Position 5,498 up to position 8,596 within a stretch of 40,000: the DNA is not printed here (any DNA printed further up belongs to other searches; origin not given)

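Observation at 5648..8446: Unusual 932-aa fusion: GT2 + second DxD glycosyltransferase-like region + GTP cyclohydrolase II domain with a substituted product-determining residue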

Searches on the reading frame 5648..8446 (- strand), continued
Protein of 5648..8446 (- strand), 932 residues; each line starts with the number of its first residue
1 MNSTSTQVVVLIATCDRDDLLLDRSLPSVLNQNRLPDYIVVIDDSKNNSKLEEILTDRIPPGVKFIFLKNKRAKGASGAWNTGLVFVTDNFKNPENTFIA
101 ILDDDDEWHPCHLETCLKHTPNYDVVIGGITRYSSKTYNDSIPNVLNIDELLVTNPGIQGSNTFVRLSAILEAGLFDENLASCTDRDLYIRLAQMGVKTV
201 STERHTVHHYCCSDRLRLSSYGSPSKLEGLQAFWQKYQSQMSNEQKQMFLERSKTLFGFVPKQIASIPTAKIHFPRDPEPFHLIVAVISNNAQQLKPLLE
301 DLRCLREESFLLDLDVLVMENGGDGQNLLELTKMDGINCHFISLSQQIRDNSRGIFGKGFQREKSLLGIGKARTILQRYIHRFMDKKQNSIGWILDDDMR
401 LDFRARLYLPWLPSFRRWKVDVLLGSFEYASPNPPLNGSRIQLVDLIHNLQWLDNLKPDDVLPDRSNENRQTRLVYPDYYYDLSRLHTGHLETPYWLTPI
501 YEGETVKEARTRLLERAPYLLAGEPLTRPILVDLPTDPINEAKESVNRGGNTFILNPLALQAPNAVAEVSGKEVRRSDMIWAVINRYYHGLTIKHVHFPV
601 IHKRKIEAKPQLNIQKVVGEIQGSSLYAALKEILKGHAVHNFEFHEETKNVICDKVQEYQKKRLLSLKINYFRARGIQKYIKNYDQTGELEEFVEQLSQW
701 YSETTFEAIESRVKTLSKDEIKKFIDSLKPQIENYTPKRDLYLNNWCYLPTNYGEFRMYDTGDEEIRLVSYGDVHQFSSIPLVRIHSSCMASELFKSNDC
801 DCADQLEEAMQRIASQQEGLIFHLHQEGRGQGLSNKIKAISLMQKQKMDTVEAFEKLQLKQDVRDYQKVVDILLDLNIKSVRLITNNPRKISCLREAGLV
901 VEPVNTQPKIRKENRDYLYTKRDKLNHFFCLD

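Call 48: find_encoding_contigs(protein=P0001, flank=10000, max_places=3)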
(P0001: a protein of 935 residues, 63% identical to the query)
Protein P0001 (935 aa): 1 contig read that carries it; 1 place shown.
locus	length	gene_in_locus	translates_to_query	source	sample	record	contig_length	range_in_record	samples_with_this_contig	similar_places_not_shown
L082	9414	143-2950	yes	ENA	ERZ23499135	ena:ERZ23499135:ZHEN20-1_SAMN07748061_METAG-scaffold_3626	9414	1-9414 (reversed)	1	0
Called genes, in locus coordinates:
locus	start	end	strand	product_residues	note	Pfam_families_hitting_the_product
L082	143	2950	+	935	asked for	PF00535:Glycos_transf_2, PF00925:GTP_cyclohydro2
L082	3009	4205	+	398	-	PF08719:NADAR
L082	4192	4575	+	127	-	-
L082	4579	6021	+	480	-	PF13522:GATase_6, PF13537:GATase_7, PF12481:DUF3700 (faint), PF00733:Asn_synthase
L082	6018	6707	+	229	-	PF00797:Acetyltransf_2 (weak)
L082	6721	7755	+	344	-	PF16261:DUF4915 (weak)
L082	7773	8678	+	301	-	PF01522:Polysacc_deac_1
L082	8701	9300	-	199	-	-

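Call 52: predict_structure(alignment_id=A2)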
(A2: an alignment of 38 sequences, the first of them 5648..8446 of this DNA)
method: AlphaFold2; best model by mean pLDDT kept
length: 932 residues; sequences in the alignment: 38
mean_pLDDT: 84.3   pTM: 0.75
mean pLDDT of the five models: 84.3, 81.9, 81.4, 81.1, 78.8
residues with pLDDT >= 90: 459; 70-90: 336; 50-70: 95; < 50: 42
segments of 3 or more residues with pLDDT < 50: 1-3, 482-486, 738-743, 790-797, 827-830, 920-932
pLDDT, mean of each block of 10 residues (from residue 1): 73 90 94 95 82 86 90 87 93 92 93 96 95 89 92 88 96 90 87 96 93 69 88 92 95 94 76 83 96 92 91 95 89 86 93 82 88 93 90 93 90 94 84 62 90 95 90 71 53 88 96 89 76 82 79 94 86 85 93 90 69 85 91 90 95 95 89 93 93 91 92 91 93 69 57 80 80 82 77 47 74 89 64 58 65 66 71 86 85 89 78 54 44 33
secondary structure, 60 per line:
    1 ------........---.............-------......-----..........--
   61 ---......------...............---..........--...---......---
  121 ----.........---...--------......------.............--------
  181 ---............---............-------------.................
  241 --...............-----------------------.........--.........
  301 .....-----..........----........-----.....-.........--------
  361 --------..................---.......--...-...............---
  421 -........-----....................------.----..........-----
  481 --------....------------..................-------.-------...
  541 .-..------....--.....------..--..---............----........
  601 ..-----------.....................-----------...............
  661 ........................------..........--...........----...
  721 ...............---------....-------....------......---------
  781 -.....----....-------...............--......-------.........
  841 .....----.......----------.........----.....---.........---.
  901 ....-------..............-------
elements in order (helices of 4 or more, strands of 3 or more residues): E7-14 H18-30 E38-43 H49-58 E64-69 H76-90 E97-103 E106-108 H112-117 E125-133 E137-139 H148-153 E163-166 H167-172 H184-195 E199-210 H224-240 H243-257 E281-289 H292-305 E311-320 H325-332 E338-342 H344-352 H369-386 E390-396 E399-401 H403-417 E422-429 H435-454 H466-475 H489-492 H506-522 H538-541 E551-554 H557-561 H577-588 E593-602 H614-634 H646-684 H691-700 H703-713 H718-735 E745-748 E756-759 E766-771 E782-786 H791-794 H802-816 E819-824 H832-845 H850-856 H867-875 E880-884 H888-896 E900-904 H912-925

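Call 58: fold_search(model_id=the predicted structure, library=pdb)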
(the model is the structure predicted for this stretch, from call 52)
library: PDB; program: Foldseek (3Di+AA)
matches with E <= 10: 1301; with E <= 0.001: 295
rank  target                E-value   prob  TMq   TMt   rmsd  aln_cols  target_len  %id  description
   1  8vh8_D                3.1e-13  1.00  0.20  0.32  19.1       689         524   12  Crystal structure of heparosan synthase 2 from Pasteurella multocida at 2.85 A (released 2024-09-04)
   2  8vh8_A                5.2e-13  1.00  0.21  0.34  18.0       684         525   11  Crystal structure of heparosan synthase 2 from Pasteurella multocida at 2.85 A (released 2024-09-04)
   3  8viw_A                6.7e-13  1.00  0.20  0.33  16.2       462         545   14  Cryo-EM structure of heparosan synthase 2 from Pasteurella multocida with polysaccharide in the GlcNAc-T active site (released 2024-07-24)
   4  2z86_D                1.2e-12  1.00  0.20  0.30  16.0       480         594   17  Crystal structure of chondroitin polymerase from Escherichia coli strain K4 (K4CP) complexed with UDP-GlcUA and UDP (released 2008-09-16)
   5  8vh7_A                1.8e-12  1.00  0.20  0.33  15.5       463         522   13  Crystal structure of heparosan synthase 2 from Pasteurella multocida at 1.98 A (released 2024-07-24)
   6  8vh7_B                2.3e-12  1.00  0.20  0.34  15.8       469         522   12  Crystal structure of heparosan synthase 2 from Pasteurella multocida at 1.98 A (released 2024-07-24)
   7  2z87_B                2.3e-12  1.00  0.19  0.28  15.9       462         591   17  Crystal structure of chondroitin polymerase from Escherichia coli strain K4 (K4CP) complexed with UDP-GalNAc and UDP (released 2008-09-16)
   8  2z86_C                2.6e-12  1.00  0.19  0.28  16.7       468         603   16  Crystal structure of chondroitin polymerase from Escherichia coli strain K4 (K4CP) complexed with UDP-GlcUA and UDP (released 2008-09-16)
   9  8vh8_C                2.6e-12  1.00  0.20  0.34  15.4       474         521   13  Crystal structure of heparosan synthase 2 from Pasteurella multocida at 2.85 A (released 2024-09-04)
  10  8vh8_B                4.6e-12  1.00  0.19  0.33  16.1       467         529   13  Crystal structure of heparosan synthase 2 from Pasteurella multocida at 2.85 A (released 2024-09-04)
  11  2z86_B                5.1e-12  1.00  0.19  0.28  16.0       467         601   16  Crystal structure of chondroitin polymerase from Escherichia coli strain K4 (K4CP) complexed with UDP-GlcUA and UDP (released 2008-09-16)
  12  2z87_A                3.4e-11  1.00  0.18  0.27  16.4       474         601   16  Crystal structure of chondroitin polymerase from Escherichia coli strain K4 (K4CP) complexed with UDP-GalNAc and UDP (released 2008-09-16)
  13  4rl4_A                1.1e-10  1.00  0.14  0.61   6.2       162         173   38  Crystal structure of GTP cyclohydrolase II from Helicobacter pylori 26695 (released 2015-08-26)
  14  9omn_B                1.2e-10  1.00  0.21  0.68   3.6       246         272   17  WrtF fucosyltransferase - GDP-2-deoxy-2-fluoro-beta-L-fucose (released 2025-10-29)
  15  2z86_A                1.5e-10  1.00  0.19  0.30  16.3       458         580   18  Crystal structure of chondroitin polymerase from Escherichia coli strain K4 (K4CP) complexed with UDP-GlcUA and UDP (released 2008-09-16)
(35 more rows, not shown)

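Call 69: list_cluster_members(proteins=[window:5648-8446:-, window:4388-5590:-, window:1833-2525:-, window:9705-10478:-])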
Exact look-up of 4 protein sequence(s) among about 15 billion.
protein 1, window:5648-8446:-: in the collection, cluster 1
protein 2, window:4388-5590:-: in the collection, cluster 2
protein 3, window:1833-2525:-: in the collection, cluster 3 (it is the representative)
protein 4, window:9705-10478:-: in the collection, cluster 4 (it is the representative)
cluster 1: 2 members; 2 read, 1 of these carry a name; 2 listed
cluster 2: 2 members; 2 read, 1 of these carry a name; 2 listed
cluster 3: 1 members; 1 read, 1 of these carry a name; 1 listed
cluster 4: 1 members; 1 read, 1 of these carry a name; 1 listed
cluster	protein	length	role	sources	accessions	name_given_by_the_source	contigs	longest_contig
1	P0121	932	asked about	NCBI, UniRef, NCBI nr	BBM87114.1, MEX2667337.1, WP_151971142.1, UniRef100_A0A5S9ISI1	GTP cyclohydrolase II RibA [Candidatus Uabimicrobium amorphum] | GTP cyclohydrolase II n=1 Tax=Uabimicrobium amorphum TaxID=2596890 RepID=A0A5S9ISI1_UABAM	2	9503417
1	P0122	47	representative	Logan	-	-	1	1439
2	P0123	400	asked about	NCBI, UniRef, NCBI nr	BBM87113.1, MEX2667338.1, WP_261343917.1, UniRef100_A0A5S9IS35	NADAR family protein [Candidatus Uabimicrobium amorphum] | Swarming motility protein n=1 Tax=Uabimicrobium amorphum TaxID=2596890 ...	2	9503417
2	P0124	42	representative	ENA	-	-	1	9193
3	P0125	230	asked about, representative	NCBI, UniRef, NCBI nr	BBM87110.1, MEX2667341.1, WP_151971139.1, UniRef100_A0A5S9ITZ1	arylamine N-acetyltransferase [Candidatus Uabimicrobium amorphum] | Uncharacterized protein n=1 Tax=Uabimicrobium amorphum TaxID=2596890 ...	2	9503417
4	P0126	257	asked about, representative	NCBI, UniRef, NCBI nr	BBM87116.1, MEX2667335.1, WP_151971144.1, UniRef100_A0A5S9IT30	GTP cyclohydrolase FolE2 [Candidatus Uabimicrobium amorphum] | GTP cyclohydrolase FolE2 n=1 Tax=Uabimicrobium amorphum TaxID=2596890 ...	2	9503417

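Call 97: search_protein_families(library=pfam, alignment_id=A4, max_evalue=0.00001)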
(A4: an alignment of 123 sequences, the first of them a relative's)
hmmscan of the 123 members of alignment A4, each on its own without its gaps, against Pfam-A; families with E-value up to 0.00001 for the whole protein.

A. member 1, L002:2162-3496:+ (444 aa): 2 families
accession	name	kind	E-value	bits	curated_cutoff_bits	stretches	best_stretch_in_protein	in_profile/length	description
PF02687.27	FtsX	-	2e-14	54.1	25.5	1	314-437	3-120/120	FtsX-like permease C-terminal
PF12704.14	MacB_PCD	-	2.3e-12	48.1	27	1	49-274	1-205/207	MacB-like periplasmic core domain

B. families by the number of members that match (of 123 scanned): 116 families (the first 25 are shown)
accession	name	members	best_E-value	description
PF01370.27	Epimerase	5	7.7e-49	NAD dependent epimerase/dehydratase family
PF16363.11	GDP_Man_Dehyd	5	1.9e-43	GDP-mannose 4,6 dehydratase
PF01073.25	3Beta_HSD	4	5.6e-22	3-beta hydroxysteroid dehydrogenase/isomerase family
PF04321.23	RmlD_sub_bind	3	6e-29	RmlD substrate binding domain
PF01522.26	Polysacc_deac_1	3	1.8e-24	Polysaccharide deacetylase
PF07993.18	NAD_binding_4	3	1.3e-09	Male sterility protein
PF18766.7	SWI2_SNF2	2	4.9e-74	SWI2/SNF2 ATPase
PF13175.12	AAA_15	2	3.4e-73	AAA ATPase domain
PF04313.20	HSDR_N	2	2.4e-38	Type I restriction enzyme R protein N terminus (HSDR_N)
PF13304.12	AAA_21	2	6.6e-29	AAA domain, putative AbiEii toxin, Type IV TA system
PF05721.19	PhyH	2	1.3e-23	Phytanoyl-CoA dioxygenase (PhyH)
PF22679.2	T1R_D3-like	2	1e-21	Type I restriction enzyme subunit R domain 3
PF04851.21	ResIII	2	7.2e-20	Type III restriction enzyme, res subunit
PF00589.27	Phage_integrase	2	1.3e-17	Phage integrase family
PF02719.21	Polysacc_synt_2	2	4.6e-12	Polysaccharide biosynthesis protein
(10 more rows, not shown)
